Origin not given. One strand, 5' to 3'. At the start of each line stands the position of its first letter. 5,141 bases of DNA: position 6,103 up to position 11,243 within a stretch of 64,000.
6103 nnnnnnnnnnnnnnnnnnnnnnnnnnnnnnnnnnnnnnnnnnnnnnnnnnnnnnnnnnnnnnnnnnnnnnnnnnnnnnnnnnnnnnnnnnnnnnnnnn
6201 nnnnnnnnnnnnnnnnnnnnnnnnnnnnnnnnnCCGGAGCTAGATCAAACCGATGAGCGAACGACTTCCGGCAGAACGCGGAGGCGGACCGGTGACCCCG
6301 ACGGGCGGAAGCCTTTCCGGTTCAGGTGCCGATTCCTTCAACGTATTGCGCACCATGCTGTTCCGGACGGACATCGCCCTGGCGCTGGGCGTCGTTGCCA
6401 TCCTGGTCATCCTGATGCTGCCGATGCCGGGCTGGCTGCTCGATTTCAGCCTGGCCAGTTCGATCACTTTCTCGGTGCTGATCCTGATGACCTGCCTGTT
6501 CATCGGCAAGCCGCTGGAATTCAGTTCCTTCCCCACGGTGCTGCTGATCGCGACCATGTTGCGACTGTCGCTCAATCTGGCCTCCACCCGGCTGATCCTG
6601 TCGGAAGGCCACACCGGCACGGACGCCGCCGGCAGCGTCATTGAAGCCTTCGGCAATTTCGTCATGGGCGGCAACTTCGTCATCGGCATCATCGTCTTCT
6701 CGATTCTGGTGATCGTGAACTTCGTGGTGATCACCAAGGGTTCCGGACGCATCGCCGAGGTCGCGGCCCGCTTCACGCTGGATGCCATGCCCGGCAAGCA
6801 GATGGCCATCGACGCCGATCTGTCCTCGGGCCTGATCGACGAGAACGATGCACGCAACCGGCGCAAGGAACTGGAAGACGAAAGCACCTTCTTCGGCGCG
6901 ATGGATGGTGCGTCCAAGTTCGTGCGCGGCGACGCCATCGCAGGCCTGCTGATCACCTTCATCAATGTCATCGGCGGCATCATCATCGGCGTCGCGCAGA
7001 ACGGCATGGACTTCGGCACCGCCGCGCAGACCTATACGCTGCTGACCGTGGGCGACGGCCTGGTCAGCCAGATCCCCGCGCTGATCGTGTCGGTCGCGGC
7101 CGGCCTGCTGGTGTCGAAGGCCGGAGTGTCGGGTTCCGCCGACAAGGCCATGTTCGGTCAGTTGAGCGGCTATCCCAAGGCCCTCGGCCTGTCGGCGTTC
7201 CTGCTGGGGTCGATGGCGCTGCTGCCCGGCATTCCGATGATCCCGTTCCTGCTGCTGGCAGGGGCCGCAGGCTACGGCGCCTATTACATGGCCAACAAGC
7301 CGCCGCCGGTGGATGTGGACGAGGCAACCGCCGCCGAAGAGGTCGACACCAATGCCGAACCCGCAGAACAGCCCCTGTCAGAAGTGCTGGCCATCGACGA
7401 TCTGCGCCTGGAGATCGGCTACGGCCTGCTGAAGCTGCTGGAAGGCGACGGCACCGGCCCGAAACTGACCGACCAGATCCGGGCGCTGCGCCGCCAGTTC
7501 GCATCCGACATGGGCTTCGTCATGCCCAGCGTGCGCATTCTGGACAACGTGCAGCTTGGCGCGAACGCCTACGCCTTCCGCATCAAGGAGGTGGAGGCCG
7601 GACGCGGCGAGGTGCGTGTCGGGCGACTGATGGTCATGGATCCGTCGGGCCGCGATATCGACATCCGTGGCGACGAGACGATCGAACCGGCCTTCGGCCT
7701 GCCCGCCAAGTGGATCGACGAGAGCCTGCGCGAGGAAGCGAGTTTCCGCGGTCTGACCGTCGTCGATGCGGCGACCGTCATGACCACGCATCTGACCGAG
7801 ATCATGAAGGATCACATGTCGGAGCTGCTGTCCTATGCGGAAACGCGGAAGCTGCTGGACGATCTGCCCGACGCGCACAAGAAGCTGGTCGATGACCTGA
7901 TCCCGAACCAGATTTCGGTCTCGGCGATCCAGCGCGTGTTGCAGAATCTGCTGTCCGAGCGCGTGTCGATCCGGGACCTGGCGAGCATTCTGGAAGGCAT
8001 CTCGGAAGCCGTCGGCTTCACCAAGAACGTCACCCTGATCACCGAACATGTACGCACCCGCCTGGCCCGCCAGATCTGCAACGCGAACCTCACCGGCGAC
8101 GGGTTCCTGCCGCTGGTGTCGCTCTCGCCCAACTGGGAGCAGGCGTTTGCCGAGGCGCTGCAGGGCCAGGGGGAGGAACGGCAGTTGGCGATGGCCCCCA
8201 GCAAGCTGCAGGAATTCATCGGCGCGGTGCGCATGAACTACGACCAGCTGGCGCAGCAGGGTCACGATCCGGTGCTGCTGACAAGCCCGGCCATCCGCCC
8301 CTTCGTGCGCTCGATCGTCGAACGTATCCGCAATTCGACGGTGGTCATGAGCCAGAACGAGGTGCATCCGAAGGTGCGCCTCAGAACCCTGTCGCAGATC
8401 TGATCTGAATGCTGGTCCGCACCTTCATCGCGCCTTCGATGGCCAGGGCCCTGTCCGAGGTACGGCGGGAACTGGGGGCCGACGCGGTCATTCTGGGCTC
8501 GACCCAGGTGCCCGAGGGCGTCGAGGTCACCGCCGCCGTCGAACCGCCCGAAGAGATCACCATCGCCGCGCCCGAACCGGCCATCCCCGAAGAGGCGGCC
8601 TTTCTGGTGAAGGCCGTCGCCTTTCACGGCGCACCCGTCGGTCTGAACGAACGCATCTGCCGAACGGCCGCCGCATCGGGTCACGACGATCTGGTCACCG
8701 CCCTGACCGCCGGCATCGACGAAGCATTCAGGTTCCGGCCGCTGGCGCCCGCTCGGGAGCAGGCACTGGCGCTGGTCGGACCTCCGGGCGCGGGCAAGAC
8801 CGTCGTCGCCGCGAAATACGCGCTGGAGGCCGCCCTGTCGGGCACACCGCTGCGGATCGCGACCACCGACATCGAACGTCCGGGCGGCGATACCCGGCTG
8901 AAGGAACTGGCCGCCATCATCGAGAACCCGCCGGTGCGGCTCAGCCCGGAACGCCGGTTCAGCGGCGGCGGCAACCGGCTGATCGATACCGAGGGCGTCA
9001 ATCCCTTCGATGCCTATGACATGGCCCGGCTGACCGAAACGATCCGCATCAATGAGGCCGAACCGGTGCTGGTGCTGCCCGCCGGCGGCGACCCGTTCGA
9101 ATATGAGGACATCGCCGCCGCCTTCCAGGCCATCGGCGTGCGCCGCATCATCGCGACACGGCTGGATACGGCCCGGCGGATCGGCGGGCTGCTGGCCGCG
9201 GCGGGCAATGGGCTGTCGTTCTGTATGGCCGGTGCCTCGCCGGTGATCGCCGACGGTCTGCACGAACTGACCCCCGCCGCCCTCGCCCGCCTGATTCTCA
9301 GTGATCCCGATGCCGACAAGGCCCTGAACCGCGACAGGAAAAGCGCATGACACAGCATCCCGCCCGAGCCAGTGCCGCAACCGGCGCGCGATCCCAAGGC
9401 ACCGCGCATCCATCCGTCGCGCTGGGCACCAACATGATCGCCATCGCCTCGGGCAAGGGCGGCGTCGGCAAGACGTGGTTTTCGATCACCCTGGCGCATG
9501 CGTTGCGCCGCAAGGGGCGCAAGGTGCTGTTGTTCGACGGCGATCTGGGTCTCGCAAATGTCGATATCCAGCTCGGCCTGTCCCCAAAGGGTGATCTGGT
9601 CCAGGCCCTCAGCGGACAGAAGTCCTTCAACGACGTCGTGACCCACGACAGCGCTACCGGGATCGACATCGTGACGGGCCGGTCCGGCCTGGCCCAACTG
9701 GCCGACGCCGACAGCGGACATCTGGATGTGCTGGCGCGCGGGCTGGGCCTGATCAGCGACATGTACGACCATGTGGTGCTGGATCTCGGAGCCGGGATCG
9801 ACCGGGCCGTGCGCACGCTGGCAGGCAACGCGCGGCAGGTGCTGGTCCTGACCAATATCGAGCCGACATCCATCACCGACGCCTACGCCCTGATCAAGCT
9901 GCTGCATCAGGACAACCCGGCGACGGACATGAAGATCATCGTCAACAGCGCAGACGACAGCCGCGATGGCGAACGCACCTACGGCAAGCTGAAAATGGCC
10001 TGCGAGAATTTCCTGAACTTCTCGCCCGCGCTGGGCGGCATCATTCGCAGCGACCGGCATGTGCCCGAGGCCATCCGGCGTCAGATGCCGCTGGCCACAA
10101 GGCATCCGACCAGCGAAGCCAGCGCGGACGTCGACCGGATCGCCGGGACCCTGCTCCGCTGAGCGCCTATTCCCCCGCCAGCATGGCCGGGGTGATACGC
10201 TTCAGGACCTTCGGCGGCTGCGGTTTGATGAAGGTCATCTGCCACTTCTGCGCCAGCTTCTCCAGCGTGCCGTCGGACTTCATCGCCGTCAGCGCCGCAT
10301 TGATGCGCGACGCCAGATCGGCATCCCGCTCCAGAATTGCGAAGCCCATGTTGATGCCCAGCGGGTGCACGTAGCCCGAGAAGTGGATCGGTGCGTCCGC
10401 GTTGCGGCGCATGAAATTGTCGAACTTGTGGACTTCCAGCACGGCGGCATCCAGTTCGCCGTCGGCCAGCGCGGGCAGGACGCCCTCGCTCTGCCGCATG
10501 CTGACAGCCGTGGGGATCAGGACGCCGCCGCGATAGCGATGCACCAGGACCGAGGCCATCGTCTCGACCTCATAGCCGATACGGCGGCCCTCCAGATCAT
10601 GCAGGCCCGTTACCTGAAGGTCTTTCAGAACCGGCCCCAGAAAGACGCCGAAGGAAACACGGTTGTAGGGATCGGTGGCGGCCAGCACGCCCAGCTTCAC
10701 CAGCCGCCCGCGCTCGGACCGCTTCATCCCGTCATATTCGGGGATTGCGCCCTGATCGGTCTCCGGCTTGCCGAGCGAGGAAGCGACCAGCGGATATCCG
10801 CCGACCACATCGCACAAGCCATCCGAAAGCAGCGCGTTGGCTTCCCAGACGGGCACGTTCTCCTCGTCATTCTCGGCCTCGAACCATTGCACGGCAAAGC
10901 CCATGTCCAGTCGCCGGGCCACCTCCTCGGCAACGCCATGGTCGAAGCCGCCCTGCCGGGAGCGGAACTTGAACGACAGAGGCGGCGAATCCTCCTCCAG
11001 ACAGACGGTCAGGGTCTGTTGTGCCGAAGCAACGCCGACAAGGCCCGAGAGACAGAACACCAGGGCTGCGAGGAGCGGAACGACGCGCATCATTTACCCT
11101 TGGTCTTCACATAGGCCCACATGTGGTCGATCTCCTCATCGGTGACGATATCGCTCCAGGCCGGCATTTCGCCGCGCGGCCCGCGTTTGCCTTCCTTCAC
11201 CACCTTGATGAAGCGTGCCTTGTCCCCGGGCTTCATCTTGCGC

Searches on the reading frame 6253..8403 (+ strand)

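Call 65: search_protein_families(library=ncbifam, proteins=[window:6253-8403:+], max_evalue=1e-10)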
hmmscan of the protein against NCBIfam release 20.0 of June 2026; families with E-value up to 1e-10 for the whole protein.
window:6253-8403:+ (716 aa): 5 families
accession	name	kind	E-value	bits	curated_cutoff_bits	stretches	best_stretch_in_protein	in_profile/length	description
TIGR01398.1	FlhA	equivalog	1e-275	916.3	772.1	1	39-716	2-678/678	flagellar biosynthesis protein FlhA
TIGR01399.1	hrcV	equivalog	4.1e-177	590.7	692.25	1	38-716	2-677/677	type III secretion system export apparatus subunit SctV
NF011865.0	PRK15337.1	equivalog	6.6e-155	517.2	800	1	36-714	10-684/686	EscV/YscV/HrcV family type III secretion system export apparatus protein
NF009363.0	PRK12720.1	equivalog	1.2e-142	476.8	993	1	31-716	9-671/683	EscV/YscV/HrcV family type III secretion system export apparatus protein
NF004571.0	PRK05910.1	equivalog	1.1e-75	255.3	670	1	48-337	17-296/584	type III secretion system protein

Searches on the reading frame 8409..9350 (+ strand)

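Call 65: search_protein_families(library=ncbifam, proteins=[window:8409-9350:+], max_evalue=1e-10)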
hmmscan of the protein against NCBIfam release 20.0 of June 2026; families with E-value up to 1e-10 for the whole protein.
window:8409-9350:+ (313 aa): 2 families
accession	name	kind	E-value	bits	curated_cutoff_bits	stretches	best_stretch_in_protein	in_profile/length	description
TIGR03499.1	FlhF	equivalog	2.9e-22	80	174.15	1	1-49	1-56/286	flagellar biosynthesis GTPase FlhF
NF011310.0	PRK14721.1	equivalog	4.5e-13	49.2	725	0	1-44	1-44/423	flagellar biosynthesis regulator FlhF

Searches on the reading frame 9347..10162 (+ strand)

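Call 65: search_protein_families(library=ncbifam, proteins=[window:9347-10162:+], max_evalue=1e-10)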
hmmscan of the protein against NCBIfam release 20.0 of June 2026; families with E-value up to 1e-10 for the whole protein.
window:9347-10162:+ (271 aa): 5 families
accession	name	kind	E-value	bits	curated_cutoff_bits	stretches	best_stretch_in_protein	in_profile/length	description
TIGR01969.1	minD_arch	subfamily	6.8e-27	94.2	201.75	1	30-269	2-230/251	cell division ATPase MinD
TIGR01968.1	minD_bact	equivalog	9.8e-25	87.4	212.9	1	29-260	2-227/261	septum site-determining protein MinD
TIGR03371.1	cellulose_yhjQ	equivalog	1.5e-15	57.4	157.85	1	29-269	2-241/246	cellulose biosynthesis protein BcsQ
NF008079.0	PRK10818.1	equivalog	1.9e-13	50.4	508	1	29-186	3-160/270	septum site-determining protein MinD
NF041546.1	ParA_partition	equivalog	4.7e-12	45.9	180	0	31-66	2-37/203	ParA family partition ATPase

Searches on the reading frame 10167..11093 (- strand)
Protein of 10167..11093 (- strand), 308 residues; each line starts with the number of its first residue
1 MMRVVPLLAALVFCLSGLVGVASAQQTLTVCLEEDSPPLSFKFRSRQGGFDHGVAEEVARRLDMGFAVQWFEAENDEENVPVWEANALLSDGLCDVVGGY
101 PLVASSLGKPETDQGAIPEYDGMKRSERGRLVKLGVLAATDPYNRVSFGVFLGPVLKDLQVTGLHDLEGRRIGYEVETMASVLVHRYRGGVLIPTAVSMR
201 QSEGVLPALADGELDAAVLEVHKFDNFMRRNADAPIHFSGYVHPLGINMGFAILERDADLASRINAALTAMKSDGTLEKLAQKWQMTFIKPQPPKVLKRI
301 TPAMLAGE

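Call 65: search_protein_families(library=ncbifam, proteins=[window:10167-11093:-], max_evalue=1e-10)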
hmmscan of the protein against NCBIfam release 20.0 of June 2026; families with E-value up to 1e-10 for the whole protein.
window:10167-11093:- (308 aa): 1 family
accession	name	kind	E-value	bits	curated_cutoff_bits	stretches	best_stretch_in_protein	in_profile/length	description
TIGR01096.1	3A0103s03R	subfamily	1.3e-11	44.5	256.35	0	157-284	118-249/250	lysine/arginine/ornithine ABC transporter substrate-binding protein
